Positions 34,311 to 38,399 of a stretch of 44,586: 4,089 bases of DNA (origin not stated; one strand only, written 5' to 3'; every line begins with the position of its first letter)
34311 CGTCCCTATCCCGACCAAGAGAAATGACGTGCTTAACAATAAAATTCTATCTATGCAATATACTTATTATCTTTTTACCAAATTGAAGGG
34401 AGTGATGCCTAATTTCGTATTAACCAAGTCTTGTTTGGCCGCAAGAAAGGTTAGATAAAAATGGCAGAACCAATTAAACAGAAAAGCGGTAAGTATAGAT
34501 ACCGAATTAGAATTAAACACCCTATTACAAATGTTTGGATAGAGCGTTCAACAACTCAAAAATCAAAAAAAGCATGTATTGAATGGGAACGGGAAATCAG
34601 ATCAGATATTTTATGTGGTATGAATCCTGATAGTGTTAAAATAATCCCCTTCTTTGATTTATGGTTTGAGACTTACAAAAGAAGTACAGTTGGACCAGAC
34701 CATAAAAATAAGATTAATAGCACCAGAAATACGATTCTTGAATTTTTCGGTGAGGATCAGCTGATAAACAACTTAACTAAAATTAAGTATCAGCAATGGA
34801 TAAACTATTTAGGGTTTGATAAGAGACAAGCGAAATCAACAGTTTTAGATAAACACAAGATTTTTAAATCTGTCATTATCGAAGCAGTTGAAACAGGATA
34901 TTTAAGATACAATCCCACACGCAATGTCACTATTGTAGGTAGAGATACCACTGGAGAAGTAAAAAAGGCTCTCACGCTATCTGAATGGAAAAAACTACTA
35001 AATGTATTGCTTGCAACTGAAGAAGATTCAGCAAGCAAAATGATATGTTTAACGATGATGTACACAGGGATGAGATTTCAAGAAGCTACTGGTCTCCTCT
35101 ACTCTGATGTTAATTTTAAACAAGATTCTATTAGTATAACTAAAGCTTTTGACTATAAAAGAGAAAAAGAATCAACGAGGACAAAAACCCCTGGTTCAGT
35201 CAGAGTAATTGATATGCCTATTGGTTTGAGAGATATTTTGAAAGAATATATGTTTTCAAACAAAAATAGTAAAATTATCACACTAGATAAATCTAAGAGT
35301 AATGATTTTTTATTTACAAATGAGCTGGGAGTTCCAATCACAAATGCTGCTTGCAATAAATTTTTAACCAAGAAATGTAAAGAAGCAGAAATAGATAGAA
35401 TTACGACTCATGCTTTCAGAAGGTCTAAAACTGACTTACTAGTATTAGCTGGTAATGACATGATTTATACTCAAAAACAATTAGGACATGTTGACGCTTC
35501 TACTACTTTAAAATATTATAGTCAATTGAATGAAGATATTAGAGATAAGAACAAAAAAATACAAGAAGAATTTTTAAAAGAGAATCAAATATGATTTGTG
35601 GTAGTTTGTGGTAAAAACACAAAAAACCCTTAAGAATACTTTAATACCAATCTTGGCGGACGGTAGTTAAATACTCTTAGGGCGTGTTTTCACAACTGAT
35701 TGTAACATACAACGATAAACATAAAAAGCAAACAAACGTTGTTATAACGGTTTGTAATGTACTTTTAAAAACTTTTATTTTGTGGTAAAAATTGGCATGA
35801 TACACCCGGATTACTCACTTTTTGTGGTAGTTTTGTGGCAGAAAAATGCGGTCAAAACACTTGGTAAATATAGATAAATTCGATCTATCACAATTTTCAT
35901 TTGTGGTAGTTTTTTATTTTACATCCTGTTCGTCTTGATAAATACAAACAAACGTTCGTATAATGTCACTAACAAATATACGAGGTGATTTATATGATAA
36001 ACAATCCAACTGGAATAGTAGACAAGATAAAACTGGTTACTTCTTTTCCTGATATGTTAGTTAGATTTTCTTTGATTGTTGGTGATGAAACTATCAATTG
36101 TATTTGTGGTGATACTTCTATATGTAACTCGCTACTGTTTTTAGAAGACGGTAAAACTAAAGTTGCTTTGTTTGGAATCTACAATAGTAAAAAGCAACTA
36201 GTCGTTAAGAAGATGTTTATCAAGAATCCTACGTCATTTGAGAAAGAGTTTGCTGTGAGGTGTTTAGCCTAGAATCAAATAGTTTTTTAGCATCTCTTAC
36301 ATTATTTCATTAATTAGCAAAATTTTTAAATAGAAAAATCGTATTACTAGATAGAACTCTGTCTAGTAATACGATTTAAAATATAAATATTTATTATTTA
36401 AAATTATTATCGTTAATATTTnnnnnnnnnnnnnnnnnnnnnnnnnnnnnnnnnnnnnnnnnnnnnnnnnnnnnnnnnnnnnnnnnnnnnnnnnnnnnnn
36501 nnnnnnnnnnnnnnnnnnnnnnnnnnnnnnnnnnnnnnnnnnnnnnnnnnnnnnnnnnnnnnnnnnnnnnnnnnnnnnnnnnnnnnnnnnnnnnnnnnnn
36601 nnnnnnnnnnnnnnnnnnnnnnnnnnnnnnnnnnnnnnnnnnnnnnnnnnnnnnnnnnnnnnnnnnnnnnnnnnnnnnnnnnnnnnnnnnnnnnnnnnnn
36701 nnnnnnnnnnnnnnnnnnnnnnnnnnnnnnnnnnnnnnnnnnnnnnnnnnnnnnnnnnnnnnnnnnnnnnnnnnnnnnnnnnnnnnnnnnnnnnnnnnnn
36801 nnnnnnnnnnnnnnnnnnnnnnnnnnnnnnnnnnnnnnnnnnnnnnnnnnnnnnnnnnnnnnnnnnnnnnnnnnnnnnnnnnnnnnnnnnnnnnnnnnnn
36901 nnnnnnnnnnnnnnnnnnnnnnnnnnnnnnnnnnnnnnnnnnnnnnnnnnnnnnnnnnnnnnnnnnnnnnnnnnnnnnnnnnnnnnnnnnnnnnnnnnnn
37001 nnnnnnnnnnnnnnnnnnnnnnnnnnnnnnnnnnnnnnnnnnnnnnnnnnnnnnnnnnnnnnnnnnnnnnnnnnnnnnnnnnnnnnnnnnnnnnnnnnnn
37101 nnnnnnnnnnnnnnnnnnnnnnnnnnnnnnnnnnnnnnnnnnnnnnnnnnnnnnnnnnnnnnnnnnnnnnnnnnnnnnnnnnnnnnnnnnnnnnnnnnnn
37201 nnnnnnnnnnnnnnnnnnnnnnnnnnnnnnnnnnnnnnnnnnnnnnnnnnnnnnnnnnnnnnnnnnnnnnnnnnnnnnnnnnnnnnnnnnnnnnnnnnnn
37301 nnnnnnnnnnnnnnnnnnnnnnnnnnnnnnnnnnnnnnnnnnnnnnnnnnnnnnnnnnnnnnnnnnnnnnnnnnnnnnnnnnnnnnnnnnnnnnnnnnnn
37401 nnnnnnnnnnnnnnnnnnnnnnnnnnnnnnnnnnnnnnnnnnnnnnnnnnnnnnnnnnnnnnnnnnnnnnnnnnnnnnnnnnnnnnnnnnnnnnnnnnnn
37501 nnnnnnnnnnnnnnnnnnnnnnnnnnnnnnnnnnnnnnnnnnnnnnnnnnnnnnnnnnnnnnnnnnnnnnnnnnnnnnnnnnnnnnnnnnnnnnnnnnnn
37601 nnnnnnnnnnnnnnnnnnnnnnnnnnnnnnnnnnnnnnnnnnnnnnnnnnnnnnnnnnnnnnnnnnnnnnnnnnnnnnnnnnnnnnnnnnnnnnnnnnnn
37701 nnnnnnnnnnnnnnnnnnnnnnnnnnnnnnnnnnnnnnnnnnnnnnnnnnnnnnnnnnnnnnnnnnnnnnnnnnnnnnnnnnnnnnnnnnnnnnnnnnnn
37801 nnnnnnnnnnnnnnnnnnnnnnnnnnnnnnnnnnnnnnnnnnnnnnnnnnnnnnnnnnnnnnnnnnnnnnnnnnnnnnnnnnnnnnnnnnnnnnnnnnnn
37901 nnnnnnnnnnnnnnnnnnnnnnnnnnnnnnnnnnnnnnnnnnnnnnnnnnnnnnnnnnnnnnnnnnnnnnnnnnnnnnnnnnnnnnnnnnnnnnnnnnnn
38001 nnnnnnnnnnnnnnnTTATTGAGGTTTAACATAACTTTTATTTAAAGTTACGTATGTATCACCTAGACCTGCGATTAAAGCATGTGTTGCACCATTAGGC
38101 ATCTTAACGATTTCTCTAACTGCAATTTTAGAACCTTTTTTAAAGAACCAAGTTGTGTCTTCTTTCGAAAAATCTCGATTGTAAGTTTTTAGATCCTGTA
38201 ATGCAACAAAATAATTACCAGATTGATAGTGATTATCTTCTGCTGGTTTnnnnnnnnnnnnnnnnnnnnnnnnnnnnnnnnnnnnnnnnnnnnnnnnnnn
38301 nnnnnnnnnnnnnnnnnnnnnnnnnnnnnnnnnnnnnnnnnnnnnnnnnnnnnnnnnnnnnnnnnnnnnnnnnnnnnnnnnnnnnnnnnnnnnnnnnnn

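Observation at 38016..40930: Three separate peptidoglycan hydrolases in one lysis operon, with a RinA-like regulator embedded between them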

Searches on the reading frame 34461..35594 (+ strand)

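Call 3: search_protein_families(library=pfam, proteins=[window:34461-35594:+], max_evalue=0.01)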
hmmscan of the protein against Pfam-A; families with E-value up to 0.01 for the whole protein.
window:34461-35594:+ (377 aa): 3 families
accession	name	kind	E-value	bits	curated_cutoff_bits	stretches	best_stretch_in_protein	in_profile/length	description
PF00589.27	Phage_integrase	-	6.1e-22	78.6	27.1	1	171-357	3-169/172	Phage integrase family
PF13102.12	Phage_int_SAM_5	-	8.2e-05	23.3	22.3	1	63-155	4-95/98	Phage integrase SAM-like domain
PF14659.12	Phage_int_SAM_3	-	0.0043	17.7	22.6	1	64-117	5-57/58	Phage integrase, N-terminal SAM-like domain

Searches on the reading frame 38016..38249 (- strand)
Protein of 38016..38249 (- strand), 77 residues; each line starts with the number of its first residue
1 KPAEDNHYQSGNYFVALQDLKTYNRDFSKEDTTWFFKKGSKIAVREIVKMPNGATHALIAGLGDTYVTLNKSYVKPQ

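Call 70: predict_structure(alignment_id=A3)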
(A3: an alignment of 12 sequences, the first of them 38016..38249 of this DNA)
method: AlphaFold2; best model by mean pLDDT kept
length: 77 residues; sequences in the alignment: 12
mean_pLDDT: 88.2   pTM: 0.74
mean pLDDT of the five models: 88.2, 82.8, 82.1, 80.8, 78.8
residues with pLDDT >= 90: 46; 70-90: 27; 50-70: 2; < 50: 2
segments of 3 or more residues with pLDDT < 50: none
pLDDT, mean of each block of 10 residues (from residue 1): 67 93 89 91 92 90 91 93
secondary structure, 60 per line:
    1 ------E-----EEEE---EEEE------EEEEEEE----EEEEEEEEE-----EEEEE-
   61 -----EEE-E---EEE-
elements in order: E13-16 E20-23 E30-36 E41-49 E55-59 E66-68 E74-76

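Call 73: fold_search(model_id=the predicted structure, library=pdb)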
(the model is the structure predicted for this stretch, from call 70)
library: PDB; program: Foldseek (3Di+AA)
matches with E <= 10: 957; with E <= 0.001: 0
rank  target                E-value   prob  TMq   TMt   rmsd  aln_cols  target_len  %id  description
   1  8a0m_C                1.2e-03  1.00  0.77  0.06   2.3        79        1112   19  Capsular polysaccharide synthesis multienzyme in complex with capsular polymer fragment (released 2023-04-26)
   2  8a0c_A                1.6e-03  1.00  0.76  0.06   2.4        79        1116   19  Capsular polysaccharide synthesis multienzyme in complex with CMP (released 2023-04-26)
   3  8a0c_B                1.9e-03  1.00  0.78  0.06   2.0        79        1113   19  Capsular polysaccharide synthesis multienzyme in complex with CMP (released 2023-04-26)
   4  8a0m_A                2.2e-03  1.00  0.76  0.06   2.9        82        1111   21  Capsular polysaccharide synthesis multienzyme in complex with capsular polymer fragment (released 2023-04-26)
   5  8a0m_D                2.4e-03  1.00  0.76  0.07   2.4        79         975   19  Capsular polysaccharide synthesis multienzyme in complex with capsular polymer fragment (released 2023-04-26)
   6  8a0m_B                2.7e-03  1.00  0.78  0.07   2.0        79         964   19  Capsular polysaccharide synthesis multienzyme in complex with capsular polymer fragment (released 2023-04-26)
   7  7pvs_B                2.2e-02  1.00  0.46  0.56   4.2        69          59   25  Crystal structure of the Abl SH3 domain V73E-A74S-S75R-G76T-D77E-G92N-Y93N-N94T-H95E mutant in presence of PEG 200 (released 2022-09-14)
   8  4hxj_A                2.2e-02  1.00  0.44  0.54   4.8        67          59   27  Crystal structure of SH3:RGT complex (released 2012-11-28)
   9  7a38_A                2.2e-02  0.99  0.43  0.53   4.9        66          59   27  Crystal structure of the c-Src SH3 domain mutant V111L-N113S-T114S-Q128E at pH 6.0 (released 2021-08-25)
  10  6xvm_B                2.5e-02  0.99  0.43  0.53   4.9        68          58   26  Crystal structure of c-Src SH3 domain without ATCUN motif: monomer 2 (released 2020-04-22)
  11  9ghk_A                3.4e-02  0.99  0.45  0.52   5.6        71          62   27  Crystal structure of Fyn SH3 domain/tau 214-220 peptide complex (released 2025-08-27)
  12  7a39_B                4.0e-02  0.99  0.47  0.58   4.6        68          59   26  Crystal structure of the c-Src SH3 domain mutant V111L-N113S-T114S-Q128E at pH 7.0 (released 2021-08-25)
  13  7a3c_A                4.5e-02  0.99  0.46  0.54   4.9        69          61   26  Crystal structure of the c-Src SH3 domain mutant L100I at pH 3.0 (released 2021-08-25)
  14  9ofx_A                4.5e-02  0.98  0.44  0.52   4.8        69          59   30  Crystal structure of c-Src SH3 domain in H32 space group mediated by nickel (released 2025-05-14)
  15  5eca                  4.5e-02  0.98  0.43  0.52   4.7        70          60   30  Crystal structure of a chimeric c-Src-SH3 domain with the sequence of the RT-loop from the Abl-SH3 domain at pH 6.5 (released 2016-11-09)
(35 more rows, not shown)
